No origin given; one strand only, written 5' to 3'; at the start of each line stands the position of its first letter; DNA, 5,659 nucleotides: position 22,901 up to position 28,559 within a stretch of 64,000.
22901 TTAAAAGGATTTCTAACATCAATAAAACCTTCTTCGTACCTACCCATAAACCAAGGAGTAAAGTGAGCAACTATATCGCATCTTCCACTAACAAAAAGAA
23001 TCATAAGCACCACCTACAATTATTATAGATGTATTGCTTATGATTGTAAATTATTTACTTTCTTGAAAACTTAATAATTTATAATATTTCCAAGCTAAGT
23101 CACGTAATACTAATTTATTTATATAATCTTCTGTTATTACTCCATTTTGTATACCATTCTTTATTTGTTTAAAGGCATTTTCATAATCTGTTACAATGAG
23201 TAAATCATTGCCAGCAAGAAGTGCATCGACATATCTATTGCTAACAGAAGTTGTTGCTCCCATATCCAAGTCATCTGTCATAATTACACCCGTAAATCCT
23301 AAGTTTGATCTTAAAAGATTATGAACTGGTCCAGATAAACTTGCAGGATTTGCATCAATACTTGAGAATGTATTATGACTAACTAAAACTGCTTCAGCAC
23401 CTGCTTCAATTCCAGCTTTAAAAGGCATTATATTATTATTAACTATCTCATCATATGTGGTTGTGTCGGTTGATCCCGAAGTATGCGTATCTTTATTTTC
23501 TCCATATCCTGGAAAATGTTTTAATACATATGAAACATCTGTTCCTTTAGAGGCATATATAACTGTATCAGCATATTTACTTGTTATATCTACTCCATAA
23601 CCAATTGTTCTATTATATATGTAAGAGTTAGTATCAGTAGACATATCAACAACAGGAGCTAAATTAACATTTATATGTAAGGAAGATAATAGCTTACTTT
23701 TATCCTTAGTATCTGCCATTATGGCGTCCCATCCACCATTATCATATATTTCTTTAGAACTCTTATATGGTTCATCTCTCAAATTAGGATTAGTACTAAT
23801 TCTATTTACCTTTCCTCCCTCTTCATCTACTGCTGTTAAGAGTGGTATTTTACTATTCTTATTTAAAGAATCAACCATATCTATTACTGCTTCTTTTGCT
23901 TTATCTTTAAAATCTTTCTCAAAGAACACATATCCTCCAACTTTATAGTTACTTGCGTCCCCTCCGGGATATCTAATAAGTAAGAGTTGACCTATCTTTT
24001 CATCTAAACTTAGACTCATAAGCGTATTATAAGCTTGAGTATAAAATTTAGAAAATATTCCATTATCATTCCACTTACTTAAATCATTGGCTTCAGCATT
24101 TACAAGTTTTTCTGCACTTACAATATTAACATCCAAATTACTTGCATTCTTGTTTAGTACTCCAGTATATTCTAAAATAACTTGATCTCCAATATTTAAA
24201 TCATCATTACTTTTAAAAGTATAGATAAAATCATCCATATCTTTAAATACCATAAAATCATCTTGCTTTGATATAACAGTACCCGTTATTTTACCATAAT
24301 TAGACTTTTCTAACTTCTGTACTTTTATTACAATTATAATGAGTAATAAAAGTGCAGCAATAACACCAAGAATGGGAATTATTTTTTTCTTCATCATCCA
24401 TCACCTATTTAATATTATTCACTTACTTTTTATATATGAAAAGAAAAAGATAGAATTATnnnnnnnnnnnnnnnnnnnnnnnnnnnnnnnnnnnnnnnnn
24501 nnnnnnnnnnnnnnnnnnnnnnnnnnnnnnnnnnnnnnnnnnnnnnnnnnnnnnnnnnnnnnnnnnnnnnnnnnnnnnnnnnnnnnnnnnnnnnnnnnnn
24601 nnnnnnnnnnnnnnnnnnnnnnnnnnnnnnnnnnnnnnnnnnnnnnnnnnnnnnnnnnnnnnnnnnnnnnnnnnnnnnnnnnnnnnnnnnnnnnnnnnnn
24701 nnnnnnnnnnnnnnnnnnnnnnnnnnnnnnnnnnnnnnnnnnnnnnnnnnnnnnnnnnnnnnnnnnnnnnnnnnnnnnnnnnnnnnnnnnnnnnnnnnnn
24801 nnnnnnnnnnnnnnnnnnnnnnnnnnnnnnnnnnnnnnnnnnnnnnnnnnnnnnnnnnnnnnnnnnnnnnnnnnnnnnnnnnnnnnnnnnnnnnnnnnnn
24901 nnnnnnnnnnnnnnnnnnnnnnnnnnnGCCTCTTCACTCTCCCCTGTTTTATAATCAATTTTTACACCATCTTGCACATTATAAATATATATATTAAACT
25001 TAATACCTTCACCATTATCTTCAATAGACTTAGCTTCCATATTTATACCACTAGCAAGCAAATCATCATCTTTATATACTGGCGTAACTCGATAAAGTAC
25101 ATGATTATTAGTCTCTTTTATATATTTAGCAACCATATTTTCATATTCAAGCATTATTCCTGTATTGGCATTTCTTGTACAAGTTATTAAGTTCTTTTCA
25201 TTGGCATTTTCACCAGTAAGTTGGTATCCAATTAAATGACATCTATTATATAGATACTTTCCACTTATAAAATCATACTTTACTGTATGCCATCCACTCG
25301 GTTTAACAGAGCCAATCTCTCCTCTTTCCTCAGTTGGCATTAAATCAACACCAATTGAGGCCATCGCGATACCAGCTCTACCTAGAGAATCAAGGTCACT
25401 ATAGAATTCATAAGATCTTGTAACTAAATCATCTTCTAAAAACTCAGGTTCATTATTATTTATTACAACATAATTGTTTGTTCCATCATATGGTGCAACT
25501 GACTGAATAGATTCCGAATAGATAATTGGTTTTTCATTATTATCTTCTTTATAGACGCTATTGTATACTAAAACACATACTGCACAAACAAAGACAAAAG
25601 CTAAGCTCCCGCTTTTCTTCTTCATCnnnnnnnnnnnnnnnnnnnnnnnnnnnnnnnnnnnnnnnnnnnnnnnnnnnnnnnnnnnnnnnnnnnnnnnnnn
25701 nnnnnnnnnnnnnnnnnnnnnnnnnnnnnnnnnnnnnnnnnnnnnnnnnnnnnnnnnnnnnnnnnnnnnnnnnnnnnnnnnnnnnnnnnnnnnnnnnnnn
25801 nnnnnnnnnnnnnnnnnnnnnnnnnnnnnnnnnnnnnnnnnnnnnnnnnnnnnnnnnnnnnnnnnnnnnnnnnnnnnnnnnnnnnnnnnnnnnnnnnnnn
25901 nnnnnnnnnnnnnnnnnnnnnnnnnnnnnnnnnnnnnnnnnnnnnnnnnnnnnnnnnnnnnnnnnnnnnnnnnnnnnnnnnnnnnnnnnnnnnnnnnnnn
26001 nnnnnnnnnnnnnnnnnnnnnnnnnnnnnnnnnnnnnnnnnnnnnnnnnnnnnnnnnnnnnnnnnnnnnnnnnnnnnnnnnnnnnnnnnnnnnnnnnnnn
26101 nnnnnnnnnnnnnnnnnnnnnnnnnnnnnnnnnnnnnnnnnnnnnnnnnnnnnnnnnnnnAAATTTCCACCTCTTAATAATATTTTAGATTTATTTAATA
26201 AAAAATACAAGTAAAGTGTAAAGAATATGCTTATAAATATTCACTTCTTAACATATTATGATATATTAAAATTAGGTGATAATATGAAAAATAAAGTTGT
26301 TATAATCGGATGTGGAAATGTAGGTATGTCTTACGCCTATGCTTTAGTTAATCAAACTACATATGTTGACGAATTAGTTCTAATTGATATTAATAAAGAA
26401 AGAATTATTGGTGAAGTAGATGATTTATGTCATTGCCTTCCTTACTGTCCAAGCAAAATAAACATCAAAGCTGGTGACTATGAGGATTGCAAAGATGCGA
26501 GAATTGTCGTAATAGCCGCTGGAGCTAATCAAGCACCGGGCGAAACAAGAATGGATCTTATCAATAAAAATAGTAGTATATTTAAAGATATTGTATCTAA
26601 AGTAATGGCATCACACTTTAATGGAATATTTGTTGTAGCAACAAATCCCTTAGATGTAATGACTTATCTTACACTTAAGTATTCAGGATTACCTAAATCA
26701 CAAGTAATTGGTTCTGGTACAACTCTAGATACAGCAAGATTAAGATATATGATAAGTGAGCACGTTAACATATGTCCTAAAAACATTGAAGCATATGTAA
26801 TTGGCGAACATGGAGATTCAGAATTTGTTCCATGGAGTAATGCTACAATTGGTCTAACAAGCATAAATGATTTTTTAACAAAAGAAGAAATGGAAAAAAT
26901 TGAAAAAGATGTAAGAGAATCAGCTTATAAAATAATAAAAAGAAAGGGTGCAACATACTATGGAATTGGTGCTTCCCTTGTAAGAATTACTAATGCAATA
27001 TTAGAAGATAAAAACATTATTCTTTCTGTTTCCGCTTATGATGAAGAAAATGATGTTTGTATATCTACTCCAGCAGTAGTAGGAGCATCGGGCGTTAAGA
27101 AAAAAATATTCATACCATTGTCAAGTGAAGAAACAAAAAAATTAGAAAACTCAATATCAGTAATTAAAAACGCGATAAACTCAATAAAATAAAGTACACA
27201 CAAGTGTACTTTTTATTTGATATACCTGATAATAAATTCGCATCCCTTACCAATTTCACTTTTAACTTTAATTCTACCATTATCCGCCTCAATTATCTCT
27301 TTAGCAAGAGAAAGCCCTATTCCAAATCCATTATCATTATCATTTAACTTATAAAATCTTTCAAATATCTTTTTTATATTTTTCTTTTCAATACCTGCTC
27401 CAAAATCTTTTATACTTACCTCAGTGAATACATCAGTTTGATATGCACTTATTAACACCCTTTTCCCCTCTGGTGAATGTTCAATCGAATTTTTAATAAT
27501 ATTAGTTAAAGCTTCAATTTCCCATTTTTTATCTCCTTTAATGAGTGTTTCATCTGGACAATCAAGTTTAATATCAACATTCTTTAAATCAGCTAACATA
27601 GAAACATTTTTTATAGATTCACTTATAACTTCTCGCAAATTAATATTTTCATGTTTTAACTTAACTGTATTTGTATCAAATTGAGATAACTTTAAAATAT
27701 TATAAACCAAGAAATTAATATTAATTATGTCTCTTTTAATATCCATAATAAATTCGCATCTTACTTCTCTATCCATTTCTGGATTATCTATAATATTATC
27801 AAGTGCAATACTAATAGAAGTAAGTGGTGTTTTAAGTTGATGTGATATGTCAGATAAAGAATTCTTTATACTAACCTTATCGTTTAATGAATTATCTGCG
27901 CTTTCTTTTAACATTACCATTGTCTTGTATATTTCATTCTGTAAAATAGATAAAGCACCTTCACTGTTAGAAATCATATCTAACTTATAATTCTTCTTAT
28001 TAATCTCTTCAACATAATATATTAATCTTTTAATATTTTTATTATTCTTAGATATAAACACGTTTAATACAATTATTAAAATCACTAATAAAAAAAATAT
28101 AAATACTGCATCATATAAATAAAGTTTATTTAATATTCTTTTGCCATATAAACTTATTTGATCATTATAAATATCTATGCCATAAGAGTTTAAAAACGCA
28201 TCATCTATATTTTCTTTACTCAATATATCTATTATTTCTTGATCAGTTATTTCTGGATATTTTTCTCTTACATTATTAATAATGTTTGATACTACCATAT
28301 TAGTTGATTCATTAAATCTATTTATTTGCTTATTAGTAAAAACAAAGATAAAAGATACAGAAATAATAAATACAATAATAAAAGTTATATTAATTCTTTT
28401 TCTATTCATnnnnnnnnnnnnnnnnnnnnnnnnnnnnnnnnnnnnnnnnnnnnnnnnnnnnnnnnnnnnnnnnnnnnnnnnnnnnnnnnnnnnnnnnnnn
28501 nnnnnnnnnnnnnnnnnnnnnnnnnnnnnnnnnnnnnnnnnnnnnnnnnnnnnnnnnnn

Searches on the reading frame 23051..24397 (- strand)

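Call 55: search_protein_families(library=ncbifam, max_evalue=0.00001, proteins=[window:23051-24397:-])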
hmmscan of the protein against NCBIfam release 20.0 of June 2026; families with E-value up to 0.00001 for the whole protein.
window:23051-24397:- (448 aa): 4 families
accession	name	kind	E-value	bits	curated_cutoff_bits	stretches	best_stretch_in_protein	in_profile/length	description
NF003740.0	PRK05337.1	equivalog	6.2e-41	140.6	207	1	152-434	26-312/340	beta-N-acetylhexosaminidase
NF011678.0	PRK15098.1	equivalog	9.5e-13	47.4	666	1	125-437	41-353/765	beta-glucosidase BglX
NF052329.1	XyloArabinsidase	equivalog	3.7e-08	31.9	1050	1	238-437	138-341/750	beta-xylosidase/alpha-l-arabinosidase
NF052331.1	Bet13-16Glucosase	equivalog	9.5e-08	30.6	1330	1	287-438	178-331/750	exo-beta-d-1,3/1,6-glucosidase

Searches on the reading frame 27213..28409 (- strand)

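Call 23: search_protein_families(library=pfam, max_evalue=0.001, proteins=[window:27213-28409:-])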
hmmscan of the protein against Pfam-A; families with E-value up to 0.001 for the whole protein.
window:27213-28409:- (398 aa): 3 families
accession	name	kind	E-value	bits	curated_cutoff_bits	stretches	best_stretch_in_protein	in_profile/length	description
PF02518.31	HATPase_c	-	2.5e-18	67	26.4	1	298-395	7-106/111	Histidine kinase-, DNA gyrase B-, and HSP90-like ATPase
PF00512.31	HisKA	-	4.6e-09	36.6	26.9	1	185-246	6-65/66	His Kinase A (phospho-acceptor) domain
PF13589.12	HATPase_c_3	-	2.5e-05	24.8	25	0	299-358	5-62/137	Histidine kinase-, DNA gyrase B-, and HSP90-like ATPase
